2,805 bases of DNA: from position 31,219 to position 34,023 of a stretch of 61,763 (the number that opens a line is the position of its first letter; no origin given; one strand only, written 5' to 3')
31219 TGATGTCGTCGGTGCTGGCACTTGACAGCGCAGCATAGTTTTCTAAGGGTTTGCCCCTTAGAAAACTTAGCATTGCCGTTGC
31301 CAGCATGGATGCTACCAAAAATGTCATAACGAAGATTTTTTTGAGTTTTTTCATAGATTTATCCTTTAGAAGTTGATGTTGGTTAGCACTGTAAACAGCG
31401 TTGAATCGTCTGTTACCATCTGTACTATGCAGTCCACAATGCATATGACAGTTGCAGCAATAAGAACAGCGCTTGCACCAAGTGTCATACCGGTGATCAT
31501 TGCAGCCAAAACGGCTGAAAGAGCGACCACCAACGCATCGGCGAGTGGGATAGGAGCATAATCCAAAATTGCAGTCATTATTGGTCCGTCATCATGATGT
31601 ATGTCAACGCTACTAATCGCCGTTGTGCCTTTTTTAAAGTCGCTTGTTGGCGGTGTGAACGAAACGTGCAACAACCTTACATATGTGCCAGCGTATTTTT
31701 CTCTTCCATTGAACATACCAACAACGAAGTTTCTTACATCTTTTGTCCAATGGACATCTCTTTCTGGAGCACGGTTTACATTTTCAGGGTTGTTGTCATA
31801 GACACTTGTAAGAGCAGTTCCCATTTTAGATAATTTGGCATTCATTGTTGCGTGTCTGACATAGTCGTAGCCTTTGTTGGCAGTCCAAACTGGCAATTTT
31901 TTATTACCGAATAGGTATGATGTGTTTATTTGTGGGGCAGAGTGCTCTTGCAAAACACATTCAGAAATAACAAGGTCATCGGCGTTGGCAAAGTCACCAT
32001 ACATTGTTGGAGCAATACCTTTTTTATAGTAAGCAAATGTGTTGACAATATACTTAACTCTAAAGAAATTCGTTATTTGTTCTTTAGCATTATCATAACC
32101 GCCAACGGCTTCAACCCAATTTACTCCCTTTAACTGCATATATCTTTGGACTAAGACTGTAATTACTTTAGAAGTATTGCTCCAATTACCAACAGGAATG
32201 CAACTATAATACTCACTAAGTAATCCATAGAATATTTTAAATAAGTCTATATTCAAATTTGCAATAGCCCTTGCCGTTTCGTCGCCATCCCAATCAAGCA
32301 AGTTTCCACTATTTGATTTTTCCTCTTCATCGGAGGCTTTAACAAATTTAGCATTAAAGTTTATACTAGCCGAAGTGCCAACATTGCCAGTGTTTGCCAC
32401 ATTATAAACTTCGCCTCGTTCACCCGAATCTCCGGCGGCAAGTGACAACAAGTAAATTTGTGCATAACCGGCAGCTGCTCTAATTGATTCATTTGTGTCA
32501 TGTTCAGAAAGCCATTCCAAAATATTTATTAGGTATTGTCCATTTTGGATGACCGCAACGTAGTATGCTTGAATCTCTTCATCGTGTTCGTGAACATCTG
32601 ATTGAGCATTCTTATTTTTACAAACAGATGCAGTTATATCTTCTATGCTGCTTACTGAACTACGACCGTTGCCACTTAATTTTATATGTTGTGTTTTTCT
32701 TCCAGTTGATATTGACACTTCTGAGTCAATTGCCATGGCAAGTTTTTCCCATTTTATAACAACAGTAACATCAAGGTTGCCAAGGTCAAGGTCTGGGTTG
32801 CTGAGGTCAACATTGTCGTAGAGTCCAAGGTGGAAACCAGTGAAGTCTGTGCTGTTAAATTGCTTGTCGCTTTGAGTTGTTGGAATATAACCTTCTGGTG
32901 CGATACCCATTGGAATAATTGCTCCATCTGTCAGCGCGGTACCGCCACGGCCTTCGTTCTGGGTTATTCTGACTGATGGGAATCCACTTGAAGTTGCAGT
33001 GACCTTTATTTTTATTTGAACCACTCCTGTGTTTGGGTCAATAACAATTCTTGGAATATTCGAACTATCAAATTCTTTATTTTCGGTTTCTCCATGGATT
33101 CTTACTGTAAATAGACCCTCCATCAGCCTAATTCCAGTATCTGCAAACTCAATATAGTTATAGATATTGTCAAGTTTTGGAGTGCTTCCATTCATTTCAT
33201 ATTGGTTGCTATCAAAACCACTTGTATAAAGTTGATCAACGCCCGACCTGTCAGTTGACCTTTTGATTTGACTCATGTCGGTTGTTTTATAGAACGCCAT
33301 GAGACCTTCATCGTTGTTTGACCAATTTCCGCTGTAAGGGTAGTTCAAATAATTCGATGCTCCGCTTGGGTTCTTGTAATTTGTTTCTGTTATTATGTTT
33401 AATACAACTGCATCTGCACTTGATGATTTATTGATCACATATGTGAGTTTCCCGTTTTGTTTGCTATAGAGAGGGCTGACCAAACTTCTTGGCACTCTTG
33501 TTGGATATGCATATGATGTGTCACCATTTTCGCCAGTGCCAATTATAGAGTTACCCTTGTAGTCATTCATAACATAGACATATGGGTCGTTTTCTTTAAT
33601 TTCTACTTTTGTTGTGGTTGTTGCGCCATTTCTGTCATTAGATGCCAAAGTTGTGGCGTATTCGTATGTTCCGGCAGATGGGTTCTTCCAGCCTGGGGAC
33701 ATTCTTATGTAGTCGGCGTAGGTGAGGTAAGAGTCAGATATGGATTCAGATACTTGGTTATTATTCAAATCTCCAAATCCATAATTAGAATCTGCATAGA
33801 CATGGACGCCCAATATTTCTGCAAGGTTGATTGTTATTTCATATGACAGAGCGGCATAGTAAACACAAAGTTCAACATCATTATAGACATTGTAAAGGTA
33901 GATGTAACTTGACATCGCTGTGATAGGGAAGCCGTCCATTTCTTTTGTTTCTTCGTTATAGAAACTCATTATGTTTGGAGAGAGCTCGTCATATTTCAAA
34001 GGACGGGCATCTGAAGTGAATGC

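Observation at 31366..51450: Single uninterrupted 20-kb ORF (6,694 aa) anchored at both ends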

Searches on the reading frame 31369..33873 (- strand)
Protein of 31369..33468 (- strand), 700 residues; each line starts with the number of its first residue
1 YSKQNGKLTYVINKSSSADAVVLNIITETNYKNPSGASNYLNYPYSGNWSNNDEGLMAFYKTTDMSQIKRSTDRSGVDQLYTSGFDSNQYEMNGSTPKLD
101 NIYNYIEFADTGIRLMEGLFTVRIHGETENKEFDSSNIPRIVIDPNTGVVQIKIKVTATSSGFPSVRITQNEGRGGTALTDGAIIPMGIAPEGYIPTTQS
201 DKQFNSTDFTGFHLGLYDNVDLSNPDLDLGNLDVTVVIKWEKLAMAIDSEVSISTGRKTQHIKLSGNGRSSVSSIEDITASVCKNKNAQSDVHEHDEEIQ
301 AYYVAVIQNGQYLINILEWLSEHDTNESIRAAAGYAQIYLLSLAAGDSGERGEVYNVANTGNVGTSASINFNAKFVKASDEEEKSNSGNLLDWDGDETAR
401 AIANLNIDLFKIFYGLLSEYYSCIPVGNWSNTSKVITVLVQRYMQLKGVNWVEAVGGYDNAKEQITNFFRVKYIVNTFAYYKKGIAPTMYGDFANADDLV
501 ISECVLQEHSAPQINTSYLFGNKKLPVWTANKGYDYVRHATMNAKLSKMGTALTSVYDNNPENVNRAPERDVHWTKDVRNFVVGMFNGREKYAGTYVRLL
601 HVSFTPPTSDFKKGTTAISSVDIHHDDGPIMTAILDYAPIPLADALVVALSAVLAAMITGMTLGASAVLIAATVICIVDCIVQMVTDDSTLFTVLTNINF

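Call 92: predict_structure(alignment_id=A5)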
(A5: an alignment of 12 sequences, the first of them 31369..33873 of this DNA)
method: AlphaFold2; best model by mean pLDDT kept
length: 835 residues; sequences in the alignment: 12
mean_pLDDT: 49.9   pTM: 0.56
mean pLDDT of the five models: 49.9, 47.7, 47.3, 46.2, 43.0
residues with pLDDT >= 90: 0; 70-90: 153; 50-70: 237; < 50: 445
segments of 3 or more residues with pLDDT < 50: 1-6, 25-60, 74-86, 171-228, 309-315, 329-337, 348-353, 401-429, 477-606, 621-624, 645-669, 683-690, 694-732, 765-835
pLDDT, mean of each block of 10 residues (from residue 1): 49 82 49 35 40 39 65 47 48 62 68 58 63 61 63 69 70 36 31 28 25 25 37 71 70 85 72 80 80 75 73 52 65 44 60 55 66 77 75 67 36 28 36 65 67 61 52 47 33 24 23 24 28 31 34 30 28 29 29 34 47 62 57 73 49 34 36 68 46 46 33 34 34 63 64 73 47 34 38 37 38 41 37 31
secondary structure, 60 per line:
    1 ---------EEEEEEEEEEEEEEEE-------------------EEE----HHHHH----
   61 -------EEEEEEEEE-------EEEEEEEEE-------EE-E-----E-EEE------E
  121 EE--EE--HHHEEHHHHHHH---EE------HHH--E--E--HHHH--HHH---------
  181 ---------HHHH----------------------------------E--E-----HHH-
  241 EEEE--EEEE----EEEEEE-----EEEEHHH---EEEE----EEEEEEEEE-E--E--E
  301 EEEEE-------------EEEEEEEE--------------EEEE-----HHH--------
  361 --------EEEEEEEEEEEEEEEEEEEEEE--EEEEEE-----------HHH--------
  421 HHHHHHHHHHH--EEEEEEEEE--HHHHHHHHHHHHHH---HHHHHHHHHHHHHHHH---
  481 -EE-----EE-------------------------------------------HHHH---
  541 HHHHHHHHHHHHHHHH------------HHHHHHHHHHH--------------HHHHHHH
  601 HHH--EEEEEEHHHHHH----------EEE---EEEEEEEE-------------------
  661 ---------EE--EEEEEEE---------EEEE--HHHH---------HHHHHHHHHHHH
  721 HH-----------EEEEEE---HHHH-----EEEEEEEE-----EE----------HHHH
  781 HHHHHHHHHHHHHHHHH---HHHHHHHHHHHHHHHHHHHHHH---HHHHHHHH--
elements in order (helices of 4 or more, strands of 3 or more residues): E10-25 E45-47 H52-56 E68-76 E84-92 E111-113 E120-122 H134-140 H163-166 H190-193 E241-244 E247-250 E255-260 E266-269 E276-279 E284-292 E300-305 E319-326 E341-344 E369-390 E393-398 H421-431 E434-442 H445-458 H462-477 H534-537 H541-556 H569-579 H594-603 E606-611 H612-617 E628-630 E634-641 E674-680 E690-693 H696-699 H709-722 E734-739 H743-746 E752-759 H777-797 H801-822 H826-833
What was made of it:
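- Tried and rejected: AlphaFold2 on the C-terminal 835 aa with 12 sequences gave pLDDT 49.9 (call 92).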

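Call 95: fold_search(model_id=the predicted structure, library=pdb)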
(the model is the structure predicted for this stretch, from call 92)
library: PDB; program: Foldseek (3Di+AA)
matches with E <= 10: 497; with E <= 0.001: 0
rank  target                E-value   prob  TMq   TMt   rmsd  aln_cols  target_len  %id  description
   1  6x4g_N                7.9e-02  0.16  0.05  0.24  13.4       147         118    9  Crystal structure of ICOS in complex with ICOS-L and an anti ICOS-L VNAR domain (released 2020-10-14)
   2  4gpv_A                8.3e-02  0.18  0.06  0.12  11.6       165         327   12  Crystal structure of a putative cell adhesion protein (BACEGG_00536) from Bacteroides eggerthii DSM 20697 at 1.67 A re (released 2012-09-19)
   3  2i26_P                1.2e-01  0.33  0.06  0.26   7.8        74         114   16  Crystal structure analysis of the nurse shark new antigen receptor ancestral variable domain in complex with lysozyme (released 2007-03-06)
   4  2i27_N                1.2e-01  0.28  0.05  0.24   7.5        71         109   11  Crystal Structure Analysis of the Nurse Shark New Antigen Receptor Ancestral variable domain (released 2007-03-06)
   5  8f5n_A                1.2e-01  0.14  0.09  0.22  14.3       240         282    8  Identification of an Immunodominant region on a Group A Streptococcus T-antigen Reveals Temperature-Dependent Motion i (released 2023-03-08)
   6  2i26_N                1.2e-01  0.30  0.06  0.25   8.6        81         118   17  Crystal structure analysis of the nurse shark new antigen receptor ancestral variable domain in complex with lysozyme (released 2007-03-06)
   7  1sq2_N                1.3e-01  0.38  0.06  0.27   7.6        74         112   11  Crystal Structure Analysis of the Nurse Shark New Antigen Receptor (NAR) Variable Domain in Complex With Lysozyme (released 2004-08-24)
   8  4gpv_B                1.4e-01  0.14  0.06  0.12  11.7       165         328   12  Crystal structure of a putative cell adhesion protein (BACEGG_00536) from Bacteroides eggerthii DSM 20697 at 1.67 A re (released 2012-09-19)
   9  2z8w_C                1.5e-01  0.14  0.06  0.24  17.1       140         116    8  Structure of an IgNAR-AMA1 complex (released 2007-11-27)
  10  5nzu_MODEL_1_D        1.7e-01  0.08  0.05  0.09  18.6       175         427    8  The structure of the COPI coat linkage II (released 2017-06-28)
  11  2ppl                  1.8e-01  0.28  0.06  0.10   9.4        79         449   16  Human Pancreatic lipase-related protein 1 (released 2007-06-05)
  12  5e55_A                2.0e-01  0.02  0.04  0.08  23.5       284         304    8  Crystal structure of mouse CNTN6 FN1-FN3 domains (released 2016-08-31)
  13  2i27_O                2.1e-01  0.35  0.05  0.25   7.4        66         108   11  Crystal Structure Analysis of the Nurse Shark New Antigen Receptor Ancestral variable domain (released 2007-03-06)
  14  2i25_N                2.1e-01  0.28  0.06  0.26   7.8        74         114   12  Crystal structure analysis of the nurse shark New antigen Receptor PBLA8 variable domain in complex with lysozyme (released 2007-03-06)
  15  2i25_O                2.4e-01  0.28  0.05  0.25   6.1        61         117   15  Crystal structure analysis of the nurse shark New antigen Receptor PBLA8 variable domain in complex with lysozyme (released 2007-03-06)
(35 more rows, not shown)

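Call 117: search_protein_families(library=pfam, proteins=[window:31369-33468:-], max_evalue=1)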
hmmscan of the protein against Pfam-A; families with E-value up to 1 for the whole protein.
window:31369-33468:- (700 aa): 0 families
